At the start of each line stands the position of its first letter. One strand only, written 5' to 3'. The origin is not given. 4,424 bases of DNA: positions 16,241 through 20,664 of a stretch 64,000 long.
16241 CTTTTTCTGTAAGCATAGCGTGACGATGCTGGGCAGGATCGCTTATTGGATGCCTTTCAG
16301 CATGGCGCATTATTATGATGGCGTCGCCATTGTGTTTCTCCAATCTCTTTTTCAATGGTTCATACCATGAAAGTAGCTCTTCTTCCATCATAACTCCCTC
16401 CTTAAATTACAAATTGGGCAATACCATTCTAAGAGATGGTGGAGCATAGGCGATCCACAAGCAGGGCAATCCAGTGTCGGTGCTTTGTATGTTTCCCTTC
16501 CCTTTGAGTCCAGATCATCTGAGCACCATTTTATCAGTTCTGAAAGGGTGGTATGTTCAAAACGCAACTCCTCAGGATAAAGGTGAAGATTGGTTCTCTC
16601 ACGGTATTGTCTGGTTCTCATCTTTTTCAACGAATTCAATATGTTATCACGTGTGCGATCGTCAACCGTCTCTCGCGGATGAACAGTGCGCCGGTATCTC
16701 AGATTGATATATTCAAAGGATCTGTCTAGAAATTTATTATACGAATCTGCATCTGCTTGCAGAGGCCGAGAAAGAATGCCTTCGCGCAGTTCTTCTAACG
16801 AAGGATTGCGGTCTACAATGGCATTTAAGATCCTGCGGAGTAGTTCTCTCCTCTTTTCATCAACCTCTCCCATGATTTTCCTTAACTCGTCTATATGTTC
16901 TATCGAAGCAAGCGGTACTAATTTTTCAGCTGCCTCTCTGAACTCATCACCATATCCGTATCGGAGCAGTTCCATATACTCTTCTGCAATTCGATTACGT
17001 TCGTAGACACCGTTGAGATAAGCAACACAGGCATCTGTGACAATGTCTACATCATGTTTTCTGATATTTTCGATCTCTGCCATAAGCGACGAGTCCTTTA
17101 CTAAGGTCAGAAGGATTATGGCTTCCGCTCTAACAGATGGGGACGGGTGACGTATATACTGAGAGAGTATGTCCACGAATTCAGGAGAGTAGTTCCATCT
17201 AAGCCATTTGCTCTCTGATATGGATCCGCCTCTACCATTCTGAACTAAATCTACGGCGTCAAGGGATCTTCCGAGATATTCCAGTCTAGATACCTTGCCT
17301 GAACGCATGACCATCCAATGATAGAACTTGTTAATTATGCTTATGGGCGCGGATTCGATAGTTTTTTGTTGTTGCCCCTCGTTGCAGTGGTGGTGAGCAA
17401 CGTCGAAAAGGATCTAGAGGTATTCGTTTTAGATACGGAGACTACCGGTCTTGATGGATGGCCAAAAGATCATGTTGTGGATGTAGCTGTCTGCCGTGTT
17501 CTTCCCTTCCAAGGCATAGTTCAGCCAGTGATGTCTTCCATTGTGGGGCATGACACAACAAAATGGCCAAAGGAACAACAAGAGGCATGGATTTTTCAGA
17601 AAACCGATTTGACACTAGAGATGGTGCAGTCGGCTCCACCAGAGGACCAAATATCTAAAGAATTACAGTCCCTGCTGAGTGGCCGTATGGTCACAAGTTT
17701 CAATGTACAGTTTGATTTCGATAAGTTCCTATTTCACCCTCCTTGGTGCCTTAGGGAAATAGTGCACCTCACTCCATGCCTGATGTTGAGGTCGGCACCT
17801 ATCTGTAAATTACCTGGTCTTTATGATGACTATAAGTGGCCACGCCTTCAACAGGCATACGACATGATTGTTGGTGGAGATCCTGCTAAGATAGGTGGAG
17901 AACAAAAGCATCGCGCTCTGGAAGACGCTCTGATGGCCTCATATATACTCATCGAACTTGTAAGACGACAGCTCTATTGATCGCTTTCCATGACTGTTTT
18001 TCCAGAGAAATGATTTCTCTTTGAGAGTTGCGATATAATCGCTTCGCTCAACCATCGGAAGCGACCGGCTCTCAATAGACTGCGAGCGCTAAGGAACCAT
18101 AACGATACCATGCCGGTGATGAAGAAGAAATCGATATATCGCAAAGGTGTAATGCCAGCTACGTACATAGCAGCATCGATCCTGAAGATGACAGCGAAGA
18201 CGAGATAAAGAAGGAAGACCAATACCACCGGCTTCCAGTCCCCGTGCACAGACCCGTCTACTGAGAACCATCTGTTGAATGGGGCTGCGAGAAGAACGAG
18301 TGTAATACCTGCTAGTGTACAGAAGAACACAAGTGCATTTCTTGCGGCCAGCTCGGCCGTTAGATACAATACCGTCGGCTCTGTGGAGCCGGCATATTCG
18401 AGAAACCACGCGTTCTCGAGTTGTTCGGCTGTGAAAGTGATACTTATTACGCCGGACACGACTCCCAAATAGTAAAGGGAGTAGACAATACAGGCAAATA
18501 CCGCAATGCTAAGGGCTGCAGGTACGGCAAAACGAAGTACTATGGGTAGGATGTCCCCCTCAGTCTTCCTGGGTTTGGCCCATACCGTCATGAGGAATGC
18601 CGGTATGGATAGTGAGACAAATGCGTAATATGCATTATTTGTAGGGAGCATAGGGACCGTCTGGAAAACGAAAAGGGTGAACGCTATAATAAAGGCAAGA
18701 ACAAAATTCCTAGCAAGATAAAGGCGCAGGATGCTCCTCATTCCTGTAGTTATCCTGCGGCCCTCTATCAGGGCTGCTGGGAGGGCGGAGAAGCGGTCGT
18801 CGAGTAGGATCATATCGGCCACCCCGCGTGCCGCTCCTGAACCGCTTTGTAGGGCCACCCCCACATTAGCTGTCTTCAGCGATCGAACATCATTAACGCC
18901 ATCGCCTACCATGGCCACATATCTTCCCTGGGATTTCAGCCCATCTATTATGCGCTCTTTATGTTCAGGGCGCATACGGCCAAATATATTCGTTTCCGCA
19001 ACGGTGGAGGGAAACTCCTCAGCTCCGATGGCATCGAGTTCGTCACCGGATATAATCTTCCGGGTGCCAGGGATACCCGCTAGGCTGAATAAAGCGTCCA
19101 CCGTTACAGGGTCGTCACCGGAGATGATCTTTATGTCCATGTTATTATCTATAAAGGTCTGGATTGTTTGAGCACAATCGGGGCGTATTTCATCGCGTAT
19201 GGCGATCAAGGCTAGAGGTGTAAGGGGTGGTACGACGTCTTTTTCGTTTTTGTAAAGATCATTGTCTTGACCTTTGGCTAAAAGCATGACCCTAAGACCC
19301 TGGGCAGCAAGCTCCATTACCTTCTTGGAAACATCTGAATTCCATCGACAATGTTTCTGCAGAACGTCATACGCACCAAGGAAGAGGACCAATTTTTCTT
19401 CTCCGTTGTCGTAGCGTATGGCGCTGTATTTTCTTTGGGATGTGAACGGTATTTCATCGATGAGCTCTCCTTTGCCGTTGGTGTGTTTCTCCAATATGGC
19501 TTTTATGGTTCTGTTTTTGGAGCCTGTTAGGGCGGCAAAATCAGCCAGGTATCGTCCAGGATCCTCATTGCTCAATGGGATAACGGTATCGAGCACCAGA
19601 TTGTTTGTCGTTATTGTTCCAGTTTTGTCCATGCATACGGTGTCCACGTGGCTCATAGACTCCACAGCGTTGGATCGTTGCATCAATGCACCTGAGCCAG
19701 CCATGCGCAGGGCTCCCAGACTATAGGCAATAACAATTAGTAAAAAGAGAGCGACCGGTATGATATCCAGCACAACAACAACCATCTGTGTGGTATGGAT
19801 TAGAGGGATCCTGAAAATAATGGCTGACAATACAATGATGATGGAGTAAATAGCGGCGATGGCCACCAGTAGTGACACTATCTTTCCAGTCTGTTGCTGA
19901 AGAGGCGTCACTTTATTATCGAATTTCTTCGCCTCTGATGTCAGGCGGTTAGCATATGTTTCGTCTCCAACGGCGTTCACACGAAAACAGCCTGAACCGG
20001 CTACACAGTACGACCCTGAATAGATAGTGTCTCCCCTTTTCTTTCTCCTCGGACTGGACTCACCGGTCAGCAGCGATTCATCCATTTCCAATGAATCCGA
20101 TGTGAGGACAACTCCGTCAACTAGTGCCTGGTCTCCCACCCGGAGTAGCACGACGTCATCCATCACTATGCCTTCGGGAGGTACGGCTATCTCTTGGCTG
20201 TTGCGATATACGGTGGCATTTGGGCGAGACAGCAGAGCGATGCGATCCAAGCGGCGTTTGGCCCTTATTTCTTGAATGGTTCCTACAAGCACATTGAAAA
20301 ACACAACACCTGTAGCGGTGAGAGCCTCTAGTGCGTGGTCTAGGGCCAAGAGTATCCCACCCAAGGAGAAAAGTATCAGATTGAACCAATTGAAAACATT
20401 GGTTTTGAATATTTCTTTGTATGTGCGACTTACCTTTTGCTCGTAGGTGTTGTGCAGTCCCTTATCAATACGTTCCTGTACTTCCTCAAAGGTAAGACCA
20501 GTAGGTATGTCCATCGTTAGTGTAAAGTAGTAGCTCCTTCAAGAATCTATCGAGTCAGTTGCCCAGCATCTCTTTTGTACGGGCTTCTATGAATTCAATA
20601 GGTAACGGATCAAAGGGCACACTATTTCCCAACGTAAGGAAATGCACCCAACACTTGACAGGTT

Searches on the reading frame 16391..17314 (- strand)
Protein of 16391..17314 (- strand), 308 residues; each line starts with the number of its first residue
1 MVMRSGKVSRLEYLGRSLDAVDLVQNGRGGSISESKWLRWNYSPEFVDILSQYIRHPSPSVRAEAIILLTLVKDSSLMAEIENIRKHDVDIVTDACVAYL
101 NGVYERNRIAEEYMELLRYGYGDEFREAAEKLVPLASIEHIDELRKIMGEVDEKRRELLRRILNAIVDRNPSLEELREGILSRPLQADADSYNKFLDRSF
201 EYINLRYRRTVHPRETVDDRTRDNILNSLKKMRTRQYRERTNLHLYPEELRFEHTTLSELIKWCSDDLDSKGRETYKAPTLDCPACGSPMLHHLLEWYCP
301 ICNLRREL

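Call 19: search_protein_families(library=pfam, proteins=[window:16391-17314:-], max_evalue=0.01)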
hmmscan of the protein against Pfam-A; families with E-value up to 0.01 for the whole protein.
window:16391-17314:- (308 aa): 1 family
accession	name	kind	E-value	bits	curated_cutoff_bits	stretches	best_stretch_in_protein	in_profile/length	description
PF13646.12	HEAT_2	-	0.0022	18.7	27.7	0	43-95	29-82/88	HEAT repeats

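Call 58: search_protein_families(library=padloc, proteins=[window:16391-17314:-], max_evalue=0.001)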
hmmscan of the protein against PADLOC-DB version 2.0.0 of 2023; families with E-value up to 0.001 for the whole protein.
window:16391-17314:- (308 aa): 0 families

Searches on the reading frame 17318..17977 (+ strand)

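Call 19: search_protein_families(library=pfam, proteins=[window:17318-17977:+], max_evalue=0.01)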
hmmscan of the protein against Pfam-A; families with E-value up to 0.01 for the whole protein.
window:17318-17977:+ (220 aa): 1 family
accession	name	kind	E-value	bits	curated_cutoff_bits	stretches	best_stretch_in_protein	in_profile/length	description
PF00929.31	RNase_T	-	9.2e-06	26.7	24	0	37-133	2-95/164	Exonuclease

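Call 58: search_protein_families(library=padloc, proteins=[window:17318-17977:+], max_evalue=0.001)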
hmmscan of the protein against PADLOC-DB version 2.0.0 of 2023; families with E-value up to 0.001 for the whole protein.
window:17318-17977:+ (220 aa): 3 families
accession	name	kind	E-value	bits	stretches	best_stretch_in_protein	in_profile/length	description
PDLC01247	DEDDh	-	3.2e-14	51.8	1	37-211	2-138/139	"CAS-I,CAS-II,CAS-III,CAS-IV,CAS-V,CAS-VI; associated"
PDLC05027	PDC-S48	-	5.4e-09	33.6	1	37-134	8-96/411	-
PDLC05028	PDC-S48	-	5e-07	26.6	1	36-215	21-180/512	-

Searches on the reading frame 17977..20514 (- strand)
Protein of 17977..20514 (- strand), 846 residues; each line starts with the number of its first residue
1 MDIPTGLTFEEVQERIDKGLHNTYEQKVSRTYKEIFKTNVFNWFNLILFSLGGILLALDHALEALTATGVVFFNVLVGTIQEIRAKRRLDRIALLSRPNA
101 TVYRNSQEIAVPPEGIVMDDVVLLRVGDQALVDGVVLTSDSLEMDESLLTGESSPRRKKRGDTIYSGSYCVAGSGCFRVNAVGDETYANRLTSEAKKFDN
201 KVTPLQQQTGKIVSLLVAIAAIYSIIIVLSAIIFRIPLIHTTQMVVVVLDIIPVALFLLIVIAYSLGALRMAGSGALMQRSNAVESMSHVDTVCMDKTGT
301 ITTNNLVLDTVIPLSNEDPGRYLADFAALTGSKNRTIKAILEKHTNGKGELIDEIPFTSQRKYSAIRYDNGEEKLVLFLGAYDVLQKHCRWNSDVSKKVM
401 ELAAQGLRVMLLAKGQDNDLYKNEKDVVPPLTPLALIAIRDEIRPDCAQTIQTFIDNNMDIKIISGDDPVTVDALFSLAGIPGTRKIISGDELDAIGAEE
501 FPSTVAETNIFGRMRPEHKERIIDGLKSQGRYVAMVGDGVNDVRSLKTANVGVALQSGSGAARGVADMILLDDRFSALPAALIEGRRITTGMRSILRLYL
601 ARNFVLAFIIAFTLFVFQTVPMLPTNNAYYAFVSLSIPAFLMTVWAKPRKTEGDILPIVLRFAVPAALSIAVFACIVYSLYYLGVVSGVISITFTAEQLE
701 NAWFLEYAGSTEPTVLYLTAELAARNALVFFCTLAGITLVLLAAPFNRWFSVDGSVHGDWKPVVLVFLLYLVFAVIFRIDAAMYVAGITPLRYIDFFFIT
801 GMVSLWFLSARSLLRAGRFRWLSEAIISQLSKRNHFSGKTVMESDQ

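Call 19: search_protein_families(library=pfam, proteins=[window:17977-20514:-], max_evalue=0.01)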
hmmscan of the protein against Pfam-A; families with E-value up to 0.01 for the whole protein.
window:17977-20514:- (846 aa): 3 families
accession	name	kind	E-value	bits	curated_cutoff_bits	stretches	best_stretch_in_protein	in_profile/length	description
PF00122.25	E1-E2_ATPase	-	8.4e-37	126.9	28.1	1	95-272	2-179/181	E1-E2 ATPase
PF00702.32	Hydrolase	-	1.2e-17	65.4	26.4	1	290-549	1-190/191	haloacid dehalogenase-like hydrolase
PF00690.31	Cation_ATPase_N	-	0.0054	16.8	20.4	0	2-53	16-67/69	Cation transporter/ATPase, N-terminus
